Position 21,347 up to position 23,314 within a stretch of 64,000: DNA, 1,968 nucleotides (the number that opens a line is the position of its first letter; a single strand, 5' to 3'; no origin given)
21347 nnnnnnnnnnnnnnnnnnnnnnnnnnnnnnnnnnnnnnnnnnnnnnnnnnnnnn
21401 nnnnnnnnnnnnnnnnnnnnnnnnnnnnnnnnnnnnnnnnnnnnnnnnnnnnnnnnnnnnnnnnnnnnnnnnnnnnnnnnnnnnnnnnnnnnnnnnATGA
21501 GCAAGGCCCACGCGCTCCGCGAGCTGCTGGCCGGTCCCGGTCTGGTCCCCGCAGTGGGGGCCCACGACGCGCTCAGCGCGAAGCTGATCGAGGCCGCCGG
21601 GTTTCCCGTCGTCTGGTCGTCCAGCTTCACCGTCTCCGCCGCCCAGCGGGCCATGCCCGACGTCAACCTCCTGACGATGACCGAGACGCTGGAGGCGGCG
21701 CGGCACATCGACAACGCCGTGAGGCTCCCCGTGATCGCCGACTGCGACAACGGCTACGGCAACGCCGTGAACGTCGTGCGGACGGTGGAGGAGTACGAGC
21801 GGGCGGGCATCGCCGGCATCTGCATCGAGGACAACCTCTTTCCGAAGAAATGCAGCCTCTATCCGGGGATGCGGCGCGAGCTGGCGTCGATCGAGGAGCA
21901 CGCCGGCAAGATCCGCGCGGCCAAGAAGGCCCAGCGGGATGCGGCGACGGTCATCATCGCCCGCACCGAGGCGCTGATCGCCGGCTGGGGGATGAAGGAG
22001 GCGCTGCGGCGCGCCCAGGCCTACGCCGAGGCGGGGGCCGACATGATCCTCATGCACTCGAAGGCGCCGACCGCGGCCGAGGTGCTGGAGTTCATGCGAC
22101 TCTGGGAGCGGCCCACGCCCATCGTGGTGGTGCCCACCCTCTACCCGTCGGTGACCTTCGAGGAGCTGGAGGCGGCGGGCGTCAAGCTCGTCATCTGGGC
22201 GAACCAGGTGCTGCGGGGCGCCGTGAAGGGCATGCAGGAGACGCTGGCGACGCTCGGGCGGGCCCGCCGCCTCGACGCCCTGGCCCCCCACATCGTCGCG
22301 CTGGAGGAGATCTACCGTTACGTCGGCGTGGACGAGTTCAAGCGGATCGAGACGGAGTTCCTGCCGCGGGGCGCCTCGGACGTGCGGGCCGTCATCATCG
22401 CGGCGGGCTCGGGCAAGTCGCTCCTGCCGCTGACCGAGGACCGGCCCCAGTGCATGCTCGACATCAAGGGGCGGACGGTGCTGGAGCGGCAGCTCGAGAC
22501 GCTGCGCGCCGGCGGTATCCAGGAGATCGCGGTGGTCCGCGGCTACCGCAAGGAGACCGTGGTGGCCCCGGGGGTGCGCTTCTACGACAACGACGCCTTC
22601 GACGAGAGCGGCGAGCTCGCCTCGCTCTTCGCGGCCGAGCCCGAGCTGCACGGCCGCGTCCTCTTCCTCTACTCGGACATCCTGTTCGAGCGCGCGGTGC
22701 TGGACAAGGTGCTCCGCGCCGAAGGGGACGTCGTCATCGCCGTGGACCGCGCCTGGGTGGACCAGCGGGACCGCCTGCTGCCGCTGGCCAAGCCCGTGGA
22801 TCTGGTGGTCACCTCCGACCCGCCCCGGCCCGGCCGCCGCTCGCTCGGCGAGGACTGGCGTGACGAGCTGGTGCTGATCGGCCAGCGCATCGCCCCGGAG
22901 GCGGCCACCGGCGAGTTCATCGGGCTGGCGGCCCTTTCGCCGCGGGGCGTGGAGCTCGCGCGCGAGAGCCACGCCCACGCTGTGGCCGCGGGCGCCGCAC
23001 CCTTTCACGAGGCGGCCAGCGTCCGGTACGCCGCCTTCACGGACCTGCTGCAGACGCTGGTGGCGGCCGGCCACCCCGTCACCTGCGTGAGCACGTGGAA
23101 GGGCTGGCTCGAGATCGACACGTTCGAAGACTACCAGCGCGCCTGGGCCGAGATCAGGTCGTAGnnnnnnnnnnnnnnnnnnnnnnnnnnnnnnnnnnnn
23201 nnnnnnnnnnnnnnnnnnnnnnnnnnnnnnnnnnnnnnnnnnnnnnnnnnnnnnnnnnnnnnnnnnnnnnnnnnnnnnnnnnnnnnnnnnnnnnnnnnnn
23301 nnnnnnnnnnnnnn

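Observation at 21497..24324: PEP mutase fused to a nucleotidyltransferase, followed by Ppd that overlaps it by TAGTG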

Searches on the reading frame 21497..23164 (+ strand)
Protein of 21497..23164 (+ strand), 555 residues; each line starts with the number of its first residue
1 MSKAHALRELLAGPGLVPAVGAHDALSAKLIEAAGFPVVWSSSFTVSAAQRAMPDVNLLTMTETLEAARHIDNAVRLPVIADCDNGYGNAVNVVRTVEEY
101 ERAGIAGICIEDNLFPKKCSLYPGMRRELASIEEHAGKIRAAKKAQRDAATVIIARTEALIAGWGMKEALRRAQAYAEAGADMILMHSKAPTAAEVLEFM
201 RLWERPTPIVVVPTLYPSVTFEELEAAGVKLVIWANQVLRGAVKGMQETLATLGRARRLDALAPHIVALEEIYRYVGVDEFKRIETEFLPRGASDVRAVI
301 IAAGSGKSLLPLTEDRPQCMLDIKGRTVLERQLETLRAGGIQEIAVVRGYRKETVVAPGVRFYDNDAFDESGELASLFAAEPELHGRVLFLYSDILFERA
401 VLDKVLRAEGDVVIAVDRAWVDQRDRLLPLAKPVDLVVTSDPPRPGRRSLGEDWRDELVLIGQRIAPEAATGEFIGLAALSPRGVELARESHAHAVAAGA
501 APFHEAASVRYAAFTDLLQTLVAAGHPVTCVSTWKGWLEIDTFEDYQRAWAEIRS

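Call 7: search_protein_families(library=pfam, proteins=[window:21497-23164:+], max_evalue=0.01)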
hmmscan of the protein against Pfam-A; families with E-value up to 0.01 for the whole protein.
window:21497-23164:+ (555 aa): 5 families
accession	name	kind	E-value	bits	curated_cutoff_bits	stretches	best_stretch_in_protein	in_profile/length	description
PF13714.12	PEP_mutase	-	6.6e-60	203.1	31.5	1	7-251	1-237/240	Phosphoenolpyruvate phosphomutase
PF12804.13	NTP_transf_3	-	1.8e-11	44.9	27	1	298-418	1-124/160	MobA-like NTP transferase domain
PF00463.27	ICL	-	5.6e-08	32.2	26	1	77-160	150-234/526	Isocitrate lyase family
PF00483.29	NTP_transferase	-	1.9e-07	31.4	21.2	1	298-356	2-61/245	Nucleotidyl transferase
PF01128.25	IspD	-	0.0015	18.8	27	1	296-347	1-50/221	2-C-methyl-D-erythritol 4-phosphate cytidylyltransferase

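Call 9: search_solved_structures(query=window:21497-23161:+, show_alignments=4, max_evalue=0.001)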
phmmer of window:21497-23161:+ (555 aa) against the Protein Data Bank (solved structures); distinct sequences matched with E-value up to 0.001: 43.
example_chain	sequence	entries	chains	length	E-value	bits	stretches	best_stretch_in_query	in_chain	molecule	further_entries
5unc_A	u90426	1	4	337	1.7e-81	277.8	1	5-294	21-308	PHOSPHOENOLPYRUVATE PHOSPHOMUTASE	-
2dua_A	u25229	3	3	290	5.5e-66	226.6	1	1-289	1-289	Phosphonopyruvate hydrolase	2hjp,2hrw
1m1b_A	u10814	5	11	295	3.6e-65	223.9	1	3-291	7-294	PHOSPHOENOLPYRUVATE PHOSPHOMUTASE | PROTEIN (PHOSPHOENOLPYRUVATE MUTASE)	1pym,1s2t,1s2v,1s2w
1s2u_A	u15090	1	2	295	3.8e-64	220.5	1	3-291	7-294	Phosphoenolpyruvate phosphomutase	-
3eoo_A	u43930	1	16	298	5.9e-35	124.2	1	8-282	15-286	Methylisocitrate lyase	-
1zlp_A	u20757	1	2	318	6.2e-33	117.5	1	8-193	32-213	petal death protein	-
4iqd_A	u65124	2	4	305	8e-32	113.9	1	5-287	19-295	Carboxyvinyl-carboxyphosphonate phosphorylmutase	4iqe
3b8i_A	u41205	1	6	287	8.9e-31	110.4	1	17-250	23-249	PA4872 oxaloacetate decarboxylase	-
1o5q_A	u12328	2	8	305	5.6e-30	107.8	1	4-254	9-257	Probable methylisocitrate lyase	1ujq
1mum_A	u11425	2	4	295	4.8e-29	104.7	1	6-251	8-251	2-methylisocitrate lyase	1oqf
3fa3_A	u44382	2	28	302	1e-28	103.7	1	4-287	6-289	2,3-dimethylmalate lyase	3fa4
1xg3_A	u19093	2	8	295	1.1e-27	100.2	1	6-251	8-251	Probable methylisocitrate lyase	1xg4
6t4v_C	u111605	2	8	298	1.5e-27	99.8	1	6-255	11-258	2-methylisocitrate lyase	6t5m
9hra_A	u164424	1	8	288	1.5e-26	96.5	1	3-246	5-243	2-methylisocitrate lyase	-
9hgk_A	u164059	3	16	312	1.7e-26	96.3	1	3-246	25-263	2-methylisocitrate lyase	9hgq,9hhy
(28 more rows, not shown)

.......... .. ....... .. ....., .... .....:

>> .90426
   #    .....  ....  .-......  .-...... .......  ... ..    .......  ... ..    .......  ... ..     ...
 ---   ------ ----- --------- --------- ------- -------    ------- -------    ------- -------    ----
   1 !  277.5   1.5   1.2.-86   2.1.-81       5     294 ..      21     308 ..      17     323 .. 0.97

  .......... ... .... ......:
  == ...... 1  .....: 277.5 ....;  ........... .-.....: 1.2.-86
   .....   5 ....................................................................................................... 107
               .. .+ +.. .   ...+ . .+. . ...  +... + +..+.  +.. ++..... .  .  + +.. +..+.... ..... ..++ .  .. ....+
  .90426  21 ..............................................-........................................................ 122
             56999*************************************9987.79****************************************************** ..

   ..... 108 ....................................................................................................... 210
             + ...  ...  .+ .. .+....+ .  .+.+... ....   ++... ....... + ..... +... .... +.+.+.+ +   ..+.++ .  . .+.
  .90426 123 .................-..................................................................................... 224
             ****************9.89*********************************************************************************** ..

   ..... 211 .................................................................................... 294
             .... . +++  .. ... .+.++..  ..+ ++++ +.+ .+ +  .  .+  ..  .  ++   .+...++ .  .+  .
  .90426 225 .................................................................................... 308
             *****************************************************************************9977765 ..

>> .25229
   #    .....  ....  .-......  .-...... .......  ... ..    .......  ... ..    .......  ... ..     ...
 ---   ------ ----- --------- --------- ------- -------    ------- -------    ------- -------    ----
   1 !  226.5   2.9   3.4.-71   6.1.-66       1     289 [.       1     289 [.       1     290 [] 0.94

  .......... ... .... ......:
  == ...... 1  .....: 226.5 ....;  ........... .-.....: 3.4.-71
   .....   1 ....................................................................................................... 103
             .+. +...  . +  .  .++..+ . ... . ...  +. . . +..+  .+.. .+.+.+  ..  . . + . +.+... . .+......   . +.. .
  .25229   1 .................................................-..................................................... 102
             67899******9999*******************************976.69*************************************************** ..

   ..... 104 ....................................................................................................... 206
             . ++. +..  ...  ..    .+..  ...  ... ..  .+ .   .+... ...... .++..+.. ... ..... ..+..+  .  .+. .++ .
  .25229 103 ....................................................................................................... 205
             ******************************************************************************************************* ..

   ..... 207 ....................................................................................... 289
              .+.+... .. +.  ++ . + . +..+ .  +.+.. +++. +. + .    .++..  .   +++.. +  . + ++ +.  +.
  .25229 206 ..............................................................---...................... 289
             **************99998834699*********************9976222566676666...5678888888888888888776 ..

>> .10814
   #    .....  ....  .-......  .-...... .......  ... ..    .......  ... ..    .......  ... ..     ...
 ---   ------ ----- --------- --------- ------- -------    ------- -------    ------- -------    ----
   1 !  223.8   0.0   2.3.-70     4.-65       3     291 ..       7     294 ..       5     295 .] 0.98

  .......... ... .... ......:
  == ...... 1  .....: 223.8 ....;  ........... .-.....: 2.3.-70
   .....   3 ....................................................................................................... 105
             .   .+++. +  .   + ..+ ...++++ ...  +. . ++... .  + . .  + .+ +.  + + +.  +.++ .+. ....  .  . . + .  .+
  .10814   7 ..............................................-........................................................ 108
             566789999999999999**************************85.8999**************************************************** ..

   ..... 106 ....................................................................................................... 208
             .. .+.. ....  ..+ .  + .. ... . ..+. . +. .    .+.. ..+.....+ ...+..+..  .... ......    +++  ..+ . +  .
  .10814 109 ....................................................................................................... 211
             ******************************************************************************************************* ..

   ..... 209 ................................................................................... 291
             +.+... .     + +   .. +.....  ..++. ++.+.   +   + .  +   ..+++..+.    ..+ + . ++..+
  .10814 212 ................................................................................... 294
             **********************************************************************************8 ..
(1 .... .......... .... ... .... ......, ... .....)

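Call 10: search_protein_families(library=ncbifam, proteins=[window:21497-23164:+], max_evalue=0.001)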
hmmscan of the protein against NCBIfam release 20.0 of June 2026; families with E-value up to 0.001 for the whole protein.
window:21497-23164:+ (555 aa): 21 families
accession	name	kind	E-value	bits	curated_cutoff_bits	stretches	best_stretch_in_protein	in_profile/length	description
TIGR02320.1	PEP_mutase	equivalog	5.1e-84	281.6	319.55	1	7-277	1-281/284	phosphoenolpyruvate mutase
TIGR02321.1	Pphn_pyruv_hyd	equivalog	5.1e-72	242.4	374.4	1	1-289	1-289/290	phosphonopyruvate hydrolase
TIGR02317.1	prpB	equivalog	3.6e-53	180.6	354.4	1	4-288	2-282/285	methylisocitrate lyase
TIGR02319.1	CPEP_Pphonmut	equivalog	1.1e-41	143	420.05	1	2-236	3-234/294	carboxyvinyl-carboxyphosphonate phosphorylmutase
NF008455.0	PRK11320.1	equivalog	1.2e-41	142.9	353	1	4-283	8-284/295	methylisocitrate lyase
TIGR03992.1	Arch_glmU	subfamily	1.2e-16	60.6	292.1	1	297-416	2-128/393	bifunctional sugar-1-phosphate nucleotidylyltransferase/acetyltransferase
NF041313.1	UDPGP_AglF_Halo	equivalog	1.2e-14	54.4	400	1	297-407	2-117/234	UTP--glucose-1-phosphate uridylyltransferase AglF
NF041173.1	Sug_nt_acttase_Thmprot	equivalog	1.9e-10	40.3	600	1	297-417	2-128/405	bifunctional sugar-1-phosphate nucleotidylyltransferase/acetyltransferase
TIGR01346.1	isocit_lyase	equivalog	1.2e-09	37.2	275.9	1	76-162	150-237/527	isocitrate lyase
NF041135.1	IPPtranDIPPsyn_Thcocales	equivalog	3.4e-09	36.2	580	1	297-423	2-129/419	bifunctional L-myo-inositol-1-phosphate cytidylyltransferase/CDP-L-myo-inositol myo-inositolphosphotransferase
NF011645.0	PRK15063.1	equivalog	7.2e-09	35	562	1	73-161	144-233/430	isocitrate lyase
NF045761.1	NAMPUrTaseMurU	equivalog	1.2e-08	35.1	250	1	297-351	2-56/226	N-acetylmuramate alpha-1-phosphate uridylyltransferase MurU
NF045697.1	MurNAcPUrMurU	equivalog_domain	4.4e-06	26.3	370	1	300-346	2-48/229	N-acetylmuramate alpha-1-phosphate uridylyltransferase MurU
TIGR01208.1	rmlA_long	equivalog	5.2e-06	25.6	320.25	1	297-354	1-59/353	glucose-1-phosphate thymidylyltransferase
NF045665.1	NTPtran_DVU1551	equivalog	6.5e-06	25.4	315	1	297-357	2-57/359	DVU_1551 family NTP transferase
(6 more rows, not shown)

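Call 11: find_homologous_proteins(query=window:21497-23161:+, max_evalue=1e-10)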
Query window:21497-23161:+ (555 aa): 2399 proteins with E <= 1e-10 among 8000 candidates; the best 120 are listed.
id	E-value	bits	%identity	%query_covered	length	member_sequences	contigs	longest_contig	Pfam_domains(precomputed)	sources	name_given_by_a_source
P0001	0.0e+0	1215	100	100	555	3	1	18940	PF00483.30,PF13714.13,PF00463.28,PF12804.14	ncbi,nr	ncbi:MAG: phosphoenolpyruvate mutase [Candidatus Rokubacteria bacterium 13_1_40CM_4_69_5]|nr:MAG: ph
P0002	0.0e+0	1162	95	100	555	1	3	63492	PF00483.30,PF13714.13,PF00463.28,PF12804.14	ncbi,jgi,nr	ncbi:MAG TPA: isocitrate lyase/phosphoenolpyruvate mutase family protein [Methylomirabilota bacteriu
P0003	0.0e+0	1162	95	100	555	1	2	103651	PF00483.30,PF13714.13,PF00463.28,PF12804.14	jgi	jgi:phosphoenolpyruvate phosphomutase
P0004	0.0e+0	1161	95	100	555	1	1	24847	PF00483.30,PF13714.13,PF00463.28,PF12804.14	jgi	jgi:phosphoenolpyruvate phosphomutase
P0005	0.0e+0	1160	95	100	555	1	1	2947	PF00483.30,PF13714.13,PF00463.28,PF12804.14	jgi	jgi:phosphoenolpyruvate phosphomutase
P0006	0.0e+0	1153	94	100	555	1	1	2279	PF00483.30,PF13714.13,PF00463.28,PF12804.14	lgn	-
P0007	0.0e+0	1067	86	100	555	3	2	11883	PF00483.30,PF13714.13,PF00463.28,PF12804.14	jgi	jgi:phosphoenolpyruvate phosphomutase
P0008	0.0e+0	1056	85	100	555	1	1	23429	PF00483.30,PF13714.13,PF00463.28,PF12804.14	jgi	jgi:phosphoenolpyruvate phosphomutase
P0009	0.0e+0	1055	86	100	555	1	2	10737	PF00483.30,PF13714.13,PF00463.28,PF12804.14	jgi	-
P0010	0.0e+0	1053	86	100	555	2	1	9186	PF00483.30,PF13714.13,PF00463.28,PF12804.14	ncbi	-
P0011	0.0e+0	1051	85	100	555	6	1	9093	PF00483.30,PF13714.13,PF00463.28,PF12804.14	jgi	jgi:phosphoenolpyruvate phosphomutase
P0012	0.0e+0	1051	84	100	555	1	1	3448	PF00483.30,PF13714.13,PF00463.28,PF12804.14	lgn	-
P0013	0.0e+0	1048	86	100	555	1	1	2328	PF00483.30,PF13714.13,PF00463.28,PF12804.14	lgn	-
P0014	0.0e+0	1048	85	100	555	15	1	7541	PF00483.30,PF13714.13,PF00463.28,PF12804.14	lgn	-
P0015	0.0e+0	1045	85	100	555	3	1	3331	PF00483.30,PF13714.13,PF00463.28,PF12804.14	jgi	jgi:phosphoenolpyruvate phosphomutase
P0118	5.7e-200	684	58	100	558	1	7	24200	PF00483.30,PF13714.13,PF00463.28,PF12804.14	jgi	jgi:phosphoenolpyruvate phosphomutase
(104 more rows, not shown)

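Call 24: find_related_loci(query=window:21497-23161:+, collection=genome_contigs, flank=10000)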
Query window:21497-23161:+ (555 aa) in genome_contigs; peptide patterns used: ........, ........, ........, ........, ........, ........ (x = any residue, [..] = any of these).
230 stretches matched a pattern; 168 encode a relative of the query (tblastn E <= 1e-3); the best 80 are kept; 80 distinct loci.
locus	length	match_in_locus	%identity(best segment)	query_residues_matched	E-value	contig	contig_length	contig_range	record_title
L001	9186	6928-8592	86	1-555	0e+0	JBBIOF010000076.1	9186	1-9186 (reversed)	MAG: Candidatus Rokuibacteriota bacterium isolate QH2S170213_bin_273 NODE_7467_length_9186_cov_7.782609, whole genome sh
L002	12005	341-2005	85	1-555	0e+0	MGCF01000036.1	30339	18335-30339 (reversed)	MAG: Candidatus Rokubacteria bacterium RIFCSPLOWO2_02_FULL_73_56 rifcsplowo2_02_scaffold_1514, whole genome shotgun sequ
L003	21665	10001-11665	85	1-555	0e+0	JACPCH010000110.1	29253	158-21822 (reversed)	MAG: Candidatus Rokuibacteriota bacterium isolate NC_groundwater_278_Ag_S-0.2um_73_13 S5_GD2017_2_S2_scaffold_1105, whol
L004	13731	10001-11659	75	1-554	0e+0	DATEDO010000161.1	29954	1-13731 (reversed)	MAG TPA_asm: Candidatus Methylomirabilota bacterium isolate SMAG_U8709 k141_2627996, whole genome shotgun sequence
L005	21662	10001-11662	75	1-555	0e+0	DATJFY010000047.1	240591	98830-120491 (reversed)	MAG TPA_asm: Verrucomicrobiia bacterium isolate SMAG_U15472 k141_5678355, whole genome shotgun sequence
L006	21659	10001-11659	75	1-554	0e+0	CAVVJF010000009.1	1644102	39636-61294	MAG: uncultured Candidatus Rokubacteria bacterium isolate MFD04850.bin.2.326 genome assembly, contig: contig_183, whole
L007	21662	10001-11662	74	1-555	0e+0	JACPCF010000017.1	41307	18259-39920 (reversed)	MAG: Candidatus Rokuibacteriota bacterium isolate NC_groundwater_276_Ag_S-0.2um_68_12 S5_GD2017_2_S2_scaffold_504, whole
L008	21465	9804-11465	74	1-554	0e+0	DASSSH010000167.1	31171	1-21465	MAG TPA_asm: Candidatus Methylomirabilota bacterium isolate SMAG_U510 k141_511150, whole genome shotgun sequence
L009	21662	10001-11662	74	1-555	0e+0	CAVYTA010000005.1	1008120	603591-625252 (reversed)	MAG: uncultured Candidatus Rokubacteria bacterium isolate MFD05567.bin.1.1 genome assembly, contig: contig_47571, whole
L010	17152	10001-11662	74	1-555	0e+0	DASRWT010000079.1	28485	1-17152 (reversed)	MAG TPA_asm: Candidatus Nitrosocosmicus sp. isolate SMAG_U11285 k141_3242229, whole genome shotgun sequence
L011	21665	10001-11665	71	1-554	0e+0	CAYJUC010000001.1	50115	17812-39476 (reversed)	MAG TPA_asm: uncultured bacterium isolate ERP125453_co1_273 genome assembly, contig: NODE_471_length_50115_cov_11.017459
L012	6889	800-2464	74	1-555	0e+0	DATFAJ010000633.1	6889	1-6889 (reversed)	MAG TPA_asm: Candidatus Methylomirabilota bacterium isolate SMAG_U8498 k141_395470, whole genome shotgun sequence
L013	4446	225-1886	71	1-554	0e+0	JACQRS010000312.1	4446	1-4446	MAG: Candidatus Rokuibacteriota bacterium isolate NC_groundwater_1365_Ag_S-0.2um_67_47 S_p2_S4_coassembly_k141_3048885,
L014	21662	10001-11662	72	1-555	0e+0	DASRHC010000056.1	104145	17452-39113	MAG TPA_asm: Candidatus Methylomirabilota bacterium isolate SMAG_U10074 k141_622648, whole genome shotgun sequence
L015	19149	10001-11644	74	1-548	0e+0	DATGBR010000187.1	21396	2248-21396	MAG TPA_asm: Candidatus Methylomirabilota bacterium isolate SMAG_U9627 k141_86833, whole genome shotgun sequence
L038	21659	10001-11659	51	1-554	0e+0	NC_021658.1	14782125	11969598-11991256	Sorangium cellulosum So0157-2, complete sequence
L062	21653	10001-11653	51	3-553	1e-173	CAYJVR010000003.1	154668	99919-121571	MAG TPA_asm: uncultured Planctomycetia bacterium isolate ERP125453_co1_218 genome assembly, contig: NODE_30_length_15466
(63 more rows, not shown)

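Call 38: search_protein_families(library=pfam, proteins=[L038:8149-9381:+, L038:8077-9366:-, L038:6168-7385:+, L038:11670-12182:+, L038:12110-12742:+, L038:12739-13446:+, L038:13526-14479:-, L038:14788-15705:+, L038:15769-17016:+, L038:17345-18682:+], max_evalue=0.001)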
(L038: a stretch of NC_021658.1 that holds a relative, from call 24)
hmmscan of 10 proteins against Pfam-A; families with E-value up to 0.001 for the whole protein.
L038:8149-9381:+ (410 aa): 0 families

L038:8077-9366:- (429 aa): 4 families
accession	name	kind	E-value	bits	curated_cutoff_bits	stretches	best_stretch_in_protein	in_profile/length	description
PF04820.20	Trp_halogenase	-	3.8e-29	102.3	21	2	92-380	144-391/458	Tryptophan halogenase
PF01494.25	FAD_binding_3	-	1.8e-12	47.6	22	1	6-361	3-339/349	FAD binding domain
PF13450.12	NAD_binding_8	-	2.2e-05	25.1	21.9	1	9-40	1-32/68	NAD(P)-binding Rossmann-like domain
PF01266.30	DAO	-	0.00031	20.8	27.9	0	6-39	1-34/353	FAD dependent oxidoreductase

L038:6168-7385:+ (405 aa): 2 families
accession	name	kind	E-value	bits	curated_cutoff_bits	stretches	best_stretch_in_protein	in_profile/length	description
PF01555.25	N6_N4_Mtase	-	6.8e-13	49.5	26.7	1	94-153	160-219/221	DNA methylase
PF01170.24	UPF0020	-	1.9e-07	31.4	22.3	1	96-141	8-54/197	RMKL-like, methyltransferase domain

L038:11670-12182:+ (170 aa): 1 family
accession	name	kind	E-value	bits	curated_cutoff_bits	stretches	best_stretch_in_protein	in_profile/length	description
PF02776.23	TPP_enzyme_N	-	7.1e-09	35.9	26.8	1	13-106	7-101/119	Thiamine pyrophosphate enzyme, N-terminal TPP binding domain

L038:12110-12742:+ (210 aa): 1 family
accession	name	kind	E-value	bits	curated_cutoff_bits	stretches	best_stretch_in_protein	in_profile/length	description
PF02775.26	TPP_enzyme_C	-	2.4e-16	60.3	21.9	1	46-178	4-149/151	Thiamine pyrophosphate enzyme, C-terminal TPP binding domain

L038:12739-13446:+ (235 aa): 2 families
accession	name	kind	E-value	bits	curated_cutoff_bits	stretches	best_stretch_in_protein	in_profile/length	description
PF12804.13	NTP_transf_3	-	3.6e-16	60.2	27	1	3-119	1-112/160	MobA-like NTP transferase domain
PF01128.25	IspD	-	1.1e-07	32.3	27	1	2-73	2-71/221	2-C-methyl-D-erythritol 4-phosphate cytidylyltransferase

L038:13526-14479:- (317 aa): 1 family
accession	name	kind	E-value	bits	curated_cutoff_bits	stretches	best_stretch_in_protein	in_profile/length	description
PF01066.26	CDP-OH_P_transf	-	7e-11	43.2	22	1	54-144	3-86/152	CDP-alcohol phosphatidyltransferase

L038:14788-15705:+ (305 aa): 0 families

L038:15769-17016:+ (415 aa): 3 families
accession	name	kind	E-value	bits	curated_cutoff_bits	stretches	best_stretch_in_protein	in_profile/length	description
PF02773.21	S-AdoMet_synt_C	-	7.1e-69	230.5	25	1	235-372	1-138/138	S-adenosylmethionine synthetase, C-terminal domain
PF02772.21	S-AdoMet_synt_M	-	8.5e-49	165.1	29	1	116-233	1-120/120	S-adenosylmethionine synthetase, central domain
PF00438.25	S-AdoMet_synt_N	-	4.4e-45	152.7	33.1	1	4-101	2-99/99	S-adenosylmethionine synthetase, N-terminal domain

L038:17345-18682:+ (445 aa): 1 family
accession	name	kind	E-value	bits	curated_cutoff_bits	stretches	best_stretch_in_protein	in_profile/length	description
PF11617.13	Cu-binding_MopE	-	0.00025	21.7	27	0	106-121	1-16/30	Putative metal-binding motif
